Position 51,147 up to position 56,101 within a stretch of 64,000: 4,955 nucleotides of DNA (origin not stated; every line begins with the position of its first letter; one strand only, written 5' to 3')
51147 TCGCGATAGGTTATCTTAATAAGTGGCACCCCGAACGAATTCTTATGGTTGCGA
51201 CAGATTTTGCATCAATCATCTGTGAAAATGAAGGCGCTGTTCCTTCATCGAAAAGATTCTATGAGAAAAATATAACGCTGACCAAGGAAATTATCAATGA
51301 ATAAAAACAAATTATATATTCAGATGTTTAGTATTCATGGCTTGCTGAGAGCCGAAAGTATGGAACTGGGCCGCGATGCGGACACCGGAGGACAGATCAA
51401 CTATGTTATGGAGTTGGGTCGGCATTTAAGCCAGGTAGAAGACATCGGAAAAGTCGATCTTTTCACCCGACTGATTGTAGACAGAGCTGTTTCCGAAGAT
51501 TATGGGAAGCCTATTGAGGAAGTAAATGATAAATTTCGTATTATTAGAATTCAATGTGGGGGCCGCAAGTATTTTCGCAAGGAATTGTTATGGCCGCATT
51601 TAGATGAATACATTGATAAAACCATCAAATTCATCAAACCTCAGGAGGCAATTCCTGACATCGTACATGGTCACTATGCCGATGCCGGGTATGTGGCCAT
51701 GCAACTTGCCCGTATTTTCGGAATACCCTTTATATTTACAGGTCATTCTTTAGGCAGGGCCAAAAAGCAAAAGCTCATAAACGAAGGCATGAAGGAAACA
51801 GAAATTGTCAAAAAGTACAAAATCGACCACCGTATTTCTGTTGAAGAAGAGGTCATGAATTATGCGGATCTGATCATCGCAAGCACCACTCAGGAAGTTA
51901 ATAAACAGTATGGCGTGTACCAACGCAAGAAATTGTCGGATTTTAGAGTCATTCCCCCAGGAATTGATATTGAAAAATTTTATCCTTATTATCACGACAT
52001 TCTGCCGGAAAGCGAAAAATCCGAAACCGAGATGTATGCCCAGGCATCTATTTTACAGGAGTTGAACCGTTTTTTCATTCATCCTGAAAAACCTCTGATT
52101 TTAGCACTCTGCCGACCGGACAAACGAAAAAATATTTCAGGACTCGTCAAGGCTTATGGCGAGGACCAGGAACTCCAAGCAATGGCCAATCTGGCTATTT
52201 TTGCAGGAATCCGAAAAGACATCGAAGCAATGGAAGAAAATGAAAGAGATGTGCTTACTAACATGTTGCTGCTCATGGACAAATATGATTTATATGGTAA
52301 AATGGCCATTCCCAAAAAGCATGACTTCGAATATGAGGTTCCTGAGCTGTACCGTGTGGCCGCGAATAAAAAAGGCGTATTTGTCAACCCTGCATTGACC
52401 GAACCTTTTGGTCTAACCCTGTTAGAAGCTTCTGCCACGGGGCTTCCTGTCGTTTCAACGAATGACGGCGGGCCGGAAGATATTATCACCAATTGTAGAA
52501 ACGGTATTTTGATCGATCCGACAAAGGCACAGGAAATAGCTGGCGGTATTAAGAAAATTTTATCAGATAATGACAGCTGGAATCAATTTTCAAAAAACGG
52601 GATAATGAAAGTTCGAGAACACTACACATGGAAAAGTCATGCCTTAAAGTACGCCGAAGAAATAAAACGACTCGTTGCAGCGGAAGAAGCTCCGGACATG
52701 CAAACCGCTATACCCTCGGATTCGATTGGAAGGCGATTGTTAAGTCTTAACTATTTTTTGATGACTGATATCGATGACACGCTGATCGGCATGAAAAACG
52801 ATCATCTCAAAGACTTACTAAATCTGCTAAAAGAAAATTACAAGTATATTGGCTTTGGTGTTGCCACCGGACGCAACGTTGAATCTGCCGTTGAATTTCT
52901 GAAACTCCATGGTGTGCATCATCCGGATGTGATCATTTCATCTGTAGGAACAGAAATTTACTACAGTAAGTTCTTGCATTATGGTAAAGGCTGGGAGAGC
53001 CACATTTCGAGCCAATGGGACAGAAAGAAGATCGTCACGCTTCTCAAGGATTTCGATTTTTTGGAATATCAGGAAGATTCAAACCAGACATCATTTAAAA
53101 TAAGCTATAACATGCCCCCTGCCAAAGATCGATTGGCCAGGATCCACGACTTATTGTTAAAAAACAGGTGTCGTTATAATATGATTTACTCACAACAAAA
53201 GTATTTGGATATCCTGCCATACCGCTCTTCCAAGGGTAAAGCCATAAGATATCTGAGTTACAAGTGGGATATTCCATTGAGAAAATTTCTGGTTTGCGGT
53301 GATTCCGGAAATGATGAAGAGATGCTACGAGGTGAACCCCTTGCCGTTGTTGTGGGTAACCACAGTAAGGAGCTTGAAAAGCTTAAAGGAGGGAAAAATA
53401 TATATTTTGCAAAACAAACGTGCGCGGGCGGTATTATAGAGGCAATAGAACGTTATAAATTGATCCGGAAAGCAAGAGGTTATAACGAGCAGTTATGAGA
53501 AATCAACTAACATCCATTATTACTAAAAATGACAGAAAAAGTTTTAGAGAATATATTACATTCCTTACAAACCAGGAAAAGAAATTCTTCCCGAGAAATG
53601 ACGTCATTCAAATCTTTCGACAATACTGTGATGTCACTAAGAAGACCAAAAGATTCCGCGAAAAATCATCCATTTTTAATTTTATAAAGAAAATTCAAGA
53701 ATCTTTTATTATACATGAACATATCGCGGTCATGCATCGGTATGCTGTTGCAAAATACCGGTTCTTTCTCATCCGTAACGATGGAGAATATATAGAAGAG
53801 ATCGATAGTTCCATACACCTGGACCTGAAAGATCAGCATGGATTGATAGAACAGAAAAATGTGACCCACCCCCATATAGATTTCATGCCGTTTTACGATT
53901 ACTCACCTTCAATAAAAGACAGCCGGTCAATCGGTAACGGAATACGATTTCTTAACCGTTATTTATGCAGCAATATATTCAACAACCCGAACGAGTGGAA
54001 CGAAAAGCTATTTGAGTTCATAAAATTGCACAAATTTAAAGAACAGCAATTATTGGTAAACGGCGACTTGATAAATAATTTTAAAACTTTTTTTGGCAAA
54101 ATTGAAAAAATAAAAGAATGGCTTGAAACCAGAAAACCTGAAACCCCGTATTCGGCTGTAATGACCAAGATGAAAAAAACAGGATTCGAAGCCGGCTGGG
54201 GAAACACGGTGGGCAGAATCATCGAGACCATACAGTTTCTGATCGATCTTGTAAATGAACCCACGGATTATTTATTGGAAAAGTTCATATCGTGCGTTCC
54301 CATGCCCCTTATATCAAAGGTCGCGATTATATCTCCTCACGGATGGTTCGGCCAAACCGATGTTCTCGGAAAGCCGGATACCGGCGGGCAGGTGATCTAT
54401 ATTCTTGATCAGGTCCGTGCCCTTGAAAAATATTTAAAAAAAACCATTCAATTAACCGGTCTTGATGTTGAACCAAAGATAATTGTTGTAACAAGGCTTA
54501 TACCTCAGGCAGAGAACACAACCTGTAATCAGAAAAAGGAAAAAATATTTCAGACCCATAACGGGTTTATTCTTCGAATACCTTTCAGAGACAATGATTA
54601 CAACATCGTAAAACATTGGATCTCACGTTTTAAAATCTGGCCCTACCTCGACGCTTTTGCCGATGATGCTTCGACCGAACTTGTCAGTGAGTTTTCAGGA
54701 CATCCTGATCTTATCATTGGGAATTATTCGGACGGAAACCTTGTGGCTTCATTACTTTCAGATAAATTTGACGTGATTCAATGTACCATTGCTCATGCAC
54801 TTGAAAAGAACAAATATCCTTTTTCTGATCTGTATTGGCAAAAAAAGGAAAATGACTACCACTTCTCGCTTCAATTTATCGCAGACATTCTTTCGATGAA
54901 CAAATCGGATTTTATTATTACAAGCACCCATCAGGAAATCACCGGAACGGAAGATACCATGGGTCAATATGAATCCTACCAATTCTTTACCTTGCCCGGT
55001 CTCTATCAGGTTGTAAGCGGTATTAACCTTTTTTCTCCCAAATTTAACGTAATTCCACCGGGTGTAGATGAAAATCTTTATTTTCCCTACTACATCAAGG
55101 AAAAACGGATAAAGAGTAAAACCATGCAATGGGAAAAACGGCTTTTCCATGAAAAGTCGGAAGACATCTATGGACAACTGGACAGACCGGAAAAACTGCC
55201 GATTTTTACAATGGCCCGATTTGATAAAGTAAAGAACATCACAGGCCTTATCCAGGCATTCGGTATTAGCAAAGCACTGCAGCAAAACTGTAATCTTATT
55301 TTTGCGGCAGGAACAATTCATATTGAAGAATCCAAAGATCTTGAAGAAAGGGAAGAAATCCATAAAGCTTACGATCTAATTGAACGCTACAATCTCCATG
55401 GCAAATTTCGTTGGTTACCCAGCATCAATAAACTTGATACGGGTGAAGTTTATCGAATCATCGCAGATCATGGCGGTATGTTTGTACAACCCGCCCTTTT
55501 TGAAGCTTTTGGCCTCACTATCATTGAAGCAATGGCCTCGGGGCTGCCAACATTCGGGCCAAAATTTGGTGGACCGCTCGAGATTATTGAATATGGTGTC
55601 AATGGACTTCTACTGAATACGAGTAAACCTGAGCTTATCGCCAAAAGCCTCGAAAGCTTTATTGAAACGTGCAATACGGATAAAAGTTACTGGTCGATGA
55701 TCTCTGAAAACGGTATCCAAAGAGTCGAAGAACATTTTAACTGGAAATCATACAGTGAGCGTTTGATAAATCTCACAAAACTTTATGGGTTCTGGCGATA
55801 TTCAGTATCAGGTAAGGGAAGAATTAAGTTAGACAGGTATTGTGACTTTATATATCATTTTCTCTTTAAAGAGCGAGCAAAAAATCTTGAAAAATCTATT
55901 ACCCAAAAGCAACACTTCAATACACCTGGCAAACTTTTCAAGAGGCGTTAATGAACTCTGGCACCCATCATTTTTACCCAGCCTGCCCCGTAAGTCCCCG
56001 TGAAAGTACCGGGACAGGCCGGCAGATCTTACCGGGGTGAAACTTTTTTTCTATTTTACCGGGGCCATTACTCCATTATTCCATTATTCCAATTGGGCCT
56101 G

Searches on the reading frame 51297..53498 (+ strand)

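Call 26: search_protein_families(library=pfam, proteins=[window:51297-53498:+], max_evalue=0.0001)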
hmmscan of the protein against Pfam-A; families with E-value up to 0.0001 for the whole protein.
window:51297-53498:+ (733 aa): 7 families
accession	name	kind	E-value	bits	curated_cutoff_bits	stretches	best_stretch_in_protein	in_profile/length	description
PF05116.19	S6PP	-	2.7e-72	243.8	20.3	1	486-722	3-247/247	Sucrose-6F-phosphate phosphohydrolase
PF00534.26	Glycos_transf_1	-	3.7e-24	85.6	26.4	1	261-435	11-169/172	Glycosyl transferases group 1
PF08282.18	Hydrolase_3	-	1.4e-17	64.8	20.9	1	594-695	137-237/255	haloacid dehalogenase-like hydrolase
PF13692.12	Glyco_trans_1_4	-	2.3e-14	54.3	27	1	359-424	77-142/142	Glycosyl transferases group 1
PF00862.26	GT-B_Sucrose_synth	-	1.2e-13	51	23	1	8-204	16-230/290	Sucrose synthase first GT-B domain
PF13439.12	Glyco_transf_4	-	5.2e-11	43.3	28.5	1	31-227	2-170/170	Glycosyltransferase Family 4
PF13579.12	Glyco_trans_4_4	-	5.6e-07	30.5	29.7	1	31-202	1-140/158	Glycosyl transferase 4-like domain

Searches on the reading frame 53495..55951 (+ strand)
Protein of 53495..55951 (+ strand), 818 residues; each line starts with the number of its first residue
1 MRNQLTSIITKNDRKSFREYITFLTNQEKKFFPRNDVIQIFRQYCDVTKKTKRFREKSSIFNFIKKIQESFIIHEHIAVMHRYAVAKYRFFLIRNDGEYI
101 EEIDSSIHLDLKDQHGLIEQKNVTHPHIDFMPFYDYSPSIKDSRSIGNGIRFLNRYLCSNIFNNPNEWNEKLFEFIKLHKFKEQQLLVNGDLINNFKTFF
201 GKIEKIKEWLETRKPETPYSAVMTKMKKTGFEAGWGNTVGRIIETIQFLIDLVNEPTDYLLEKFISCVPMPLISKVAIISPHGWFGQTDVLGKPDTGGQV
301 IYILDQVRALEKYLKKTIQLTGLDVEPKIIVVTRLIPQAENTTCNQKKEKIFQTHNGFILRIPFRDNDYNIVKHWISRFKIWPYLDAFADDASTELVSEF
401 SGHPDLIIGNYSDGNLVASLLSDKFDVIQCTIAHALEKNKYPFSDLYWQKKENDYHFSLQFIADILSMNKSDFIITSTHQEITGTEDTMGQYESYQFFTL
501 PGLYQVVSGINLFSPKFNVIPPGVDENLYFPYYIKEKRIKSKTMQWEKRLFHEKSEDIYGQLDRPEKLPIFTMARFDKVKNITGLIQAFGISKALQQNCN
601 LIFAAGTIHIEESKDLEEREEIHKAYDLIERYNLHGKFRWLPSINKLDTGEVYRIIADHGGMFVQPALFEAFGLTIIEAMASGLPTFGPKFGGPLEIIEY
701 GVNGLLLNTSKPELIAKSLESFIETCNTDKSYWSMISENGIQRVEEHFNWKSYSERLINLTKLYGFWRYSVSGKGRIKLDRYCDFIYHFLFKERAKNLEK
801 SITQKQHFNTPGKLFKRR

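Call 26: search_protein_families(library=pfam, proteins=[window:53495-55951:+], max_evalue=0.0001)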
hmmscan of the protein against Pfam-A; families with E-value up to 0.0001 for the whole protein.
window:53495-55951:+ (818 aa): 5 families
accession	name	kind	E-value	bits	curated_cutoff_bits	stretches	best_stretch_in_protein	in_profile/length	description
PF00862.26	GT-B_Sucrose_synth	-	4.3e-134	446.3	23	1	261-551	3-290/290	Sucrose synthase first GT-B domain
PF24862.1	SUS_EPBD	-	2.3e-23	82.9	27.7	1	148-237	1-88/88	Sucrose synthase EPBD domain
PF00534.26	Glycos_transf_1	-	1.3e-22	80.6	26.4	1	566-726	14-159/172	Glycosyl transferases group 1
PF13692.12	Glyco_trans_1_4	-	1.3e-11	45.4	27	1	570-723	4-140/142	Glycosyl transferases group 1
PF24861.2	SUS_N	-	2.6e-05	24.8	25.4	1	11-113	14-115/115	Sucrose synthase N-terminal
